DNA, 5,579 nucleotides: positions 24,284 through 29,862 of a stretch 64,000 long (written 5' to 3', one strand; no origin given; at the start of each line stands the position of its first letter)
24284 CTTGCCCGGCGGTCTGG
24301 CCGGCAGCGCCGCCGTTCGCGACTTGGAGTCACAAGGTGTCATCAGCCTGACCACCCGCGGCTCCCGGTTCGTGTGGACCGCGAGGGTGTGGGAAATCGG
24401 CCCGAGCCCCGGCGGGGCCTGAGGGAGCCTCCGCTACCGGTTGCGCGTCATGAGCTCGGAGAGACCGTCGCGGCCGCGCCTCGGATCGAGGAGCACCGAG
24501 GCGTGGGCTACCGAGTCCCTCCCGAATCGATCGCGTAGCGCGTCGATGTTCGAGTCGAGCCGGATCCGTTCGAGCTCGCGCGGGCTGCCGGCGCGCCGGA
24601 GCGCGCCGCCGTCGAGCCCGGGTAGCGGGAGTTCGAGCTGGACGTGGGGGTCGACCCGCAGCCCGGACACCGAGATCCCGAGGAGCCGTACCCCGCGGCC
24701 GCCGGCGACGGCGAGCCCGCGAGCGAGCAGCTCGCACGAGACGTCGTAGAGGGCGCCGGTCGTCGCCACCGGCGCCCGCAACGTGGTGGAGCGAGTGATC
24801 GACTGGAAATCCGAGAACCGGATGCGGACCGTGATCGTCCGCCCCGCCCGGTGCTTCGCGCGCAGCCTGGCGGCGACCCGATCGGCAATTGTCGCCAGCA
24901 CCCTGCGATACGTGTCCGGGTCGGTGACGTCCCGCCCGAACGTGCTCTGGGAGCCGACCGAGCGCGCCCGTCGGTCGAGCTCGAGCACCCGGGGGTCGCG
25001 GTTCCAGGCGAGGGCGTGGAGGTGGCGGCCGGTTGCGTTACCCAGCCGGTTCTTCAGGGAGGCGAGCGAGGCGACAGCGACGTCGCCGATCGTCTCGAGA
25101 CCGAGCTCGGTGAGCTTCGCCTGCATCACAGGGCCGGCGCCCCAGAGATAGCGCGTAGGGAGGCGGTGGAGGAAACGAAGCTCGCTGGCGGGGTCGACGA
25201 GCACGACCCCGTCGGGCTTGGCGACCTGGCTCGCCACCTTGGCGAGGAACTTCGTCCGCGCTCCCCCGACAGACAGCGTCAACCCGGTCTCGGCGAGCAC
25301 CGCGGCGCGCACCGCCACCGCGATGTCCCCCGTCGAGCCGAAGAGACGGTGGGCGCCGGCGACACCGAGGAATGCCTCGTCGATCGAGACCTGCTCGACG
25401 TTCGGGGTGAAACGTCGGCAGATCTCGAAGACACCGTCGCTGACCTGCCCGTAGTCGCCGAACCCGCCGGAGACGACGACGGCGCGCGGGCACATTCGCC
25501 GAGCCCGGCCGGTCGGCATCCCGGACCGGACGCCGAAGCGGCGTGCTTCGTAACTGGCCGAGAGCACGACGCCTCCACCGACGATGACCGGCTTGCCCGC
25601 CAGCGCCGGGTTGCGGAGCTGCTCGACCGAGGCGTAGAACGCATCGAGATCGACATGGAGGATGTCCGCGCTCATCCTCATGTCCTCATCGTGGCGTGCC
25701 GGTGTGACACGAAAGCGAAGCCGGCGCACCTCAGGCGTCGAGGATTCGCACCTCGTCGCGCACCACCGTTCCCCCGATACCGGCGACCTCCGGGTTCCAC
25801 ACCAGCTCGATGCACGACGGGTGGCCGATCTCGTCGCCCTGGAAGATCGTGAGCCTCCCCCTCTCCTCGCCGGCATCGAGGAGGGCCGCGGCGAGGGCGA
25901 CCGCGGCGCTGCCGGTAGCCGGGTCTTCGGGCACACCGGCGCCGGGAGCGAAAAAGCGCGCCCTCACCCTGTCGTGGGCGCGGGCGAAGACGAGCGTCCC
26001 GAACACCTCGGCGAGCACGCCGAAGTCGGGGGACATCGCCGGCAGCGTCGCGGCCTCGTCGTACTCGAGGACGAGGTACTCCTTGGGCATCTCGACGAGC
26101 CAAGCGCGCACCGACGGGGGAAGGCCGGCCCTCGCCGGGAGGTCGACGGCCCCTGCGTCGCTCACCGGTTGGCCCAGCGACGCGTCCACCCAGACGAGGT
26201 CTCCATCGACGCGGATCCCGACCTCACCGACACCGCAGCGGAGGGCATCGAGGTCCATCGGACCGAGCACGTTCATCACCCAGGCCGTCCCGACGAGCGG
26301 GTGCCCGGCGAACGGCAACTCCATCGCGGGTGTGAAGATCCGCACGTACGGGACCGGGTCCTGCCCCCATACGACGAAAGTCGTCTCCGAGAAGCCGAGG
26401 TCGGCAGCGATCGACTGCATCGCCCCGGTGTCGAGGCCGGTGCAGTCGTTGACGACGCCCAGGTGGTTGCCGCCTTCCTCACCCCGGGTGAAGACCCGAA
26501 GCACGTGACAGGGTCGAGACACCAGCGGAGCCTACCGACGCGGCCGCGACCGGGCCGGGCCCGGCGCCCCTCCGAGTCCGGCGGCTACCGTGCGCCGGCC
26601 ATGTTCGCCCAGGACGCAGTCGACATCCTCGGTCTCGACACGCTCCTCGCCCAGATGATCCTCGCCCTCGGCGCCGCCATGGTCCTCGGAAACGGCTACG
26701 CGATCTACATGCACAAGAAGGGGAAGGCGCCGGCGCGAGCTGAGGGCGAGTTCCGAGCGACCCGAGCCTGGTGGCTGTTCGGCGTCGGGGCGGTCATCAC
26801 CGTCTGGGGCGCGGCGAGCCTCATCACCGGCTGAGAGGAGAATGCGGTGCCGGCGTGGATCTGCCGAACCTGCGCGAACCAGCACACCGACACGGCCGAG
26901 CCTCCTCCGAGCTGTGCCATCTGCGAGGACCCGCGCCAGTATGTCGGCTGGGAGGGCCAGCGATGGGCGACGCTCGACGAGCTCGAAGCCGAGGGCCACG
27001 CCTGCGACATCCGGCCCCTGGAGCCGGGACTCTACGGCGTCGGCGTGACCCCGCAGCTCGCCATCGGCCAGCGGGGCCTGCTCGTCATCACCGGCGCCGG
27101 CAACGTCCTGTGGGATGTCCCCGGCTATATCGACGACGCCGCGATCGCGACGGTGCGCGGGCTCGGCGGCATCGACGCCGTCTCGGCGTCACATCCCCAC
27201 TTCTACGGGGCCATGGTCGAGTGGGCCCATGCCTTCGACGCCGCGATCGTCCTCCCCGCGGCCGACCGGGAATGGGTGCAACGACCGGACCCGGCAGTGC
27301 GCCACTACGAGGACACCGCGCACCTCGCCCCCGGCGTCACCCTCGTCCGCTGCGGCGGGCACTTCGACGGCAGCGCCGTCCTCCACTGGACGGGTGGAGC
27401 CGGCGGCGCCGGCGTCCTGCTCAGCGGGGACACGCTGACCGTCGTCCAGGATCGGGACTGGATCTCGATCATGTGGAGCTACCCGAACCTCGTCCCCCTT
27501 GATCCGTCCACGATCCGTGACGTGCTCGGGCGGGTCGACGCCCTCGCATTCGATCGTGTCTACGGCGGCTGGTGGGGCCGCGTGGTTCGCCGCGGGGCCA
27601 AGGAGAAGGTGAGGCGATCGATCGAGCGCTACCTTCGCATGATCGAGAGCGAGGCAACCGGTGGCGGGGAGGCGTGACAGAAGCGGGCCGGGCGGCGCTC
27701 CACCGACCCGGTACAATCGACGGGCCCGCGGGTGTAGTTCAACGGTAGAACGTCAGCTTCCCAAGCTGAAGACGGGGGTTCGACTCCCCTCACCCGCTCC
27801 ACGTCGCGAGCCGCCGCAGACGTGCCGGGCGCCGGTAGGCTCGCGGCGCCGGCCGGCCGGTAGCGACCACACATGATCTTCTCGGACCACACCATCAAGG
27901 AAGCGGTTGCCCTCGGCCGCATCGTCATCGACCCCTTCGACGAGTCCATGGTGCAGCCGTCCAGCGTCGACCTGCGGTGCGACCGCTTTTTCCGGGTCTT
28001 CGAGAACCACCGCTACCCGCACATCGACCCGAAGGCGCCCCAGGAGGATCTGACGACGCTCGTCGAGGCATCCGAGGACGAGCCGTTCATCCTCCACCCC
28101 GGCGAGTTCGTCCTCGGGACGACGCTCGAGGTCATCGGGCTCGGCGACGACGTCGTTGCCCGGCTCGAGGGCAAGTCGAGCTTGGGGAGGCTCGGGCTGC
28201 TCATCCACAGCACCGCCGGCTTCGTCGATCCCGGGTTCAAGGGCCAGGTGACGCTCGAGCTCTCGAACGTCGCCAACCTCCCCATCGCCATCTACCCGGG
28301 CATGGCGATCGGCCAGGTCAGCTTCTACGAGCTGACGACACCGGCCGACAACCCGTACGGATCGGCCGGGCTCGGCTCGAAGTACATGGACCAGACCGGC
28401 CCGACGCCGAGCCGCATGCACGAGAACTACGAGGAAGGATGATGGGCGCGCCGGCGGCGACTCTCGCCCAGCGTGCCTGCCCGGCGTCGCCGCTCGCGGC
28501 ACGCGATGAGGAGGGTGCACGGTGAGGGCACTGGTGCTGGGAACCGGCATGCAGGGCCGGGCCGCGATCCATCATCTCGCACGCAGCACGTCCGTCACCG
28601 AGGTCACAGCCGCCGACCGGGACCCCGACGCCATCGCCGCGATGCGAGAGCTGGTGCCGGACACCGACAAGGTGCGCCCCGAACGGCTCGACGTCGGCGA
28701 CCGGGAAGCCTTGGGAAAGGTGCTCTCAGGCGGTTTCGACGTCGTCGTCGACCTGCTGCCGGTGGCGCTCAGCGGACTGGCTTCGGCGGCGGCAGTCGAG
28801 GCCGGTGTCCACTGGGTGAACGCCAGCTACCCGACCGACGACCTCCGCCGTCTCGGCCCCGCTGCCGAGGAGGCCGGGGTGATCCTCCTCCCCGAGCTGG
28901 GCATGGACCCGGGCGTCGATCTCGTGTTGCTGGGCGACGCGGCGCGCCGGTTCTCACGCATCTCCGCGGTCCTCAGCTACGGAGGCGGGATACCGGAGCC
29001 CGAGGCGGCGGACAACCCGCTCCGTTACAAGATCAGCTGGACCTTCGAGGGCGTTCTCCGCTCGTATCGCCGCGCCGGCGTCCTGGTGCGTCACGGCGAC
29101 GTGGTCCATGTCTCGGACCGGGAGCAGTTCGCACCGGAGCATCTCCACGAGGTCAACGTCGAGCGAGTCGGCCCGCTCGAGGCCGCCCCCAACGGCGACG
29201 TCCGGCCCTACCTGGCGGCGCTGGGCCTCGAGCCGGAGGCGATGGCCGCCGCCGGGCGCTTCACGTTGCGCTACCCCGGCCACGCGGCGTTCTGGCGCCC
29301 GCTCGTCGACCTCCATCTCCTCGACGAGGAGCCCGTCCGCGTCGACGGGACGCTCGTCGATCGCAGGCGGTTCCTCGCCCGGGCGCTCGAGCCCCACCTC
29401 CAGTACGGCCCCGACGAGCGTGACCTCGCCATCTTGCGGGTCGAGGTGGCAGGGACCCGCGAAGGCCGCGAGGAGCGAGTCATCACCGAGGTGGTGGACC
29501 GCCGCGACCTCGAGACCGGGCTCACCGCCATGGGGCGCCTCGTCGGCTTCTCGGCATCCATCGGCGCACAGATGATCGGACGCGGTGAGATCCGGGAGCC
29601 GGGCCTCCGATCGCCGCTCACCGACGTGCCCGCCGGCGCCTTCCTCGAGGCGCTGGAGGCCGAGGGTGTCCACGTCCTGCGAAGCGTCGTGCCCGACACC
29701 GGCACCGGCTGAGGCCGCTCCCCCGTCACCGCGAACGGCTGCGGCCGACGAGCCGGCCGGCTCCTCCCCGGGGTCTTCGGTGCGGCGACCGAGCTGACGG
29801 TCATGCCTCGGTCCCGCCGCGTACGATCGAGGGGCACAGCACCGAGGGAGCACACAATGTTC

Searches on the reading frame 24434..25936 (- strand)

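Call 119: search_protein_families(library=pfam, proteins=[window:24434-25936:-], max_evalue=0.001)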
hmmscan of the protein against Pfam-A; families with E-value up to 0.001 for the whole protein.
window:24434-25936:- (500 aa): 3 families
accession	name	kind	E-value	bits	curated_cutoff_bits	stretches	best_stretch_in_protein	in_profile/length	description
PF00817.25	IMS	-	3e-46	157.4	23.2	1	95-237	1-148/148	impB/mucB/samB family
PF11799.13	IMS_C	-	7.5e-30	104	20.7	1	325-436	2-109/109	impB/mucB/samB family C-terminal domain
PF21999.2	IMS_HHH_1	-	2.2e-07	31.7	27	1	266-308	5-47/53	DNA polymerase-iota, thumb domain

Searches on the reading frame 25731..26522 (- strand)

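Call 119: search_protein_families(library=pfam, proteins=[window:25731-26522:-], max_evalue=0.001)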
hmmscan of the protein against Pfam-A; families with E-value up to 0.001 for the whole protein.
window:25731-26522:- (263 aa): 1 family
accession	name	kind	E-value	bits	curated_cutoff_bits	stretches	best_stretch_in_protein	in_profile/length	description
PF02567.21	PhzC-PhzF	-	8.8e-37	127.6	27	1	10-242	3-258/281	Phenazine biosynthesis-like protein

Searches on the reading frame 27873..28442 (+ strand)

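Call 119: search_protein_families(library=pfam, proteins=[window:27873-28442:+], max_evalue=0.001)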
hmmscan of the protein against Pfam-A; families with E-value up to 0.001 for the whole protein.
window:27873-28442:+ (189 aa): 4 families
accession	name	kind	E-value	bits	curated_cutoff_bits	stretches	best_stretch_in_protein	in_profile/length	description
PF22769.1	DCD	-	3.5e-49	167.3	27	1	2-153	1-152/153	dCTP deaminase-like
PF06559.16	DCD_N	-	7e-08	32.9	21.4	1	2-152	4-161/164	2'-deoxycytidine 5'-triphosphate deaminase (DCD) N-terminal domain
PF22569.1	DCD_C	-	1.2e-06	28.4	22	1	62-174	68-184/192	2'-deoxycytidine 5'-triphosphate deaminase (DCD), C-terminal domain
PF00692.24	dUTPase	-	0.00011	22.4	22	1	71-156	23-106/129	dUTPase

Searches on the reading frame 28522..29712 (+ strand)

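Call 6: search_protein_families(library=pfam, proteins=[window:28522-29712:+], max_evalue=0.01)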
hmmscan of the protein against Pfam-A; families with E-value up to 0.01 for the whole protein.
window:28522-29712:+ (396 aa): 2 families
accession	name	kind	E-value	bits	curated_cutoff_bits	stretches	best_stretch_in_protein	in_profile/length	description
PF16653.10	Sacchrp_dh_C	-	4.1e-50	171.8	31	1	127-383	1-265/265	Saccharopine dehydrogenase C-terminal domain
PF03435.24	Sacchrp_dh_NADP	-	6.9e-19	68.9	25.1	1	4-122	2-128/129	Saccharopine dehydrogenase NADP binding domain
